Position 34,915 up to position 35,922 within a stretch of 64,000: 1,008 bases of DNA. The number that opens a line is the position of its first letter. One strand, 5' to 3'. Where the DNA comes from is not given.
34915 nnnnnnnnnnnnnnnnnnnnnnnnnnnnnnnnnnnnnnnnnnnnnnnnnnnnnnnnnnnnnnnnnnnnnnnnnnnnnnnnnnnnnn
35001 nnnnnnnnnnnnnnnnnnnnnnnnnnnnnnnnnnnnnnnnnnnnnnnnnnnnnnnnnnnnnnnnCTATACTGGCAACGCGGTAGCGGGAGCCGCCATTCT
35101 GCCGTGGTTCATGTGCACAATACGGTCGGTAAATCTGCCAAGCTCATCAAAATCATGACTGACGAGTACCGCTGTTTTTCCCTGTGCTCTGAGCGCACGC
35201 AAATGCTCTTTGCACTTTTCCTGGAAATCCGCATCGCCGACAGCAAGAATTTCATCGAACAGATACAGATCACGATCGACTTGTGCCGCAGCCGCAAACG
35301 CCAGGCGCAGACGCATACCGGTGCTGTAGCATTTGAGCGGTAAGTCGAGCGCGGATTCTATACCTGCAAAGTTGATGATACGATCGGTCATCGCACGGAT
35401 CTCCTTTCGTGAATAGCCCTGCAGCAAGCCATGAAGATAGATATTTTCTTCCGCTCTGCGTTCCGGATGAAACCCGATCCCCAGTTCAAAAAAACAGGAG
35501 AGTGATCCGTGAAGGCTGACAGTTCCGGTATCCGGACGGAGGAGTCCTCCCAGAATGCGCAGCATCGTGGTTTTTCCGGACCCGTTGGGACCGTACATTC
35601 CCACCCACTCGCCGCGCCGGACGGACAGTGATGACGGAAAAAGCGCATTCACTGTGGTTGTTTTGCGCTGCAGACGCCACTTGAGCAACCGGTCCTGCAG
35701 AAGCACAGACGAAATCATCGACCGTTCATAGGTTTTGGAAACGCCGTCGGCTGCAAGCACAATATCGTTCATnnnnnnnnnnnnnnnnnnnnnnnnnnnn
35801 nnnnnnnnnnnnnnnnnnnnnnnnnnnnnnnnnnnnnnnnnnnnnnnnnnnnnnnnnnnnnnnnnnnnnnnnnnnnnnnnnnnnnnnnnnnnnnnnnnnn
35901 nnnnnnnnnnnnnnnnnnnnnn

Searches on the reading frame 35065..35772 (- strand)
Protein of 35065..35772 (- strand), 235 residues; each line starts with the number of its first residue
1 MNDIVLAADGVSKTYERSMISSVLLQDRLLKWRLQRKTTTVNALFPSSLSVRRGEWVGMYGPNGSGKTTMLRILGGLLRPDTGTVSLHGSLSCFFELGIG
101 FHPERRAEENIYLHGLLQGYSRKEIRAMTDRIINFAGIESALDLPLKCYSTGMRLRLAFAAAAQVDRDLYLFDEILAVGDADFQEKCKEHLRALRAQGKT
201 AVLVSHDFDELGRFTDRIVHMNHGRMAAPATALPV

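Call 57: search_protein_families(library=pfam, proteins=[window:35065-35772:-], max_evalue=0.001)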
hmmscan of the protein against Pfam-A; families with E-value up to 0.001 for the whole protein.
window:35065-35772:- (235 aa): 2 families
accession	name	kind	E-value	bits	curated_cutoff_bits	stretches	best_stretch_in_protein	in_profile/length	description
PF00005.33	ABC_tran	-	9.4e-18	65.6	25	1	47-175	4-135/137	ABC transporter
PF13304.12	AAA_21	-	4.7e-05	24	27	0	58-80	3-25/304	AAA domain, putative AbiEii toxin, Type IV TA system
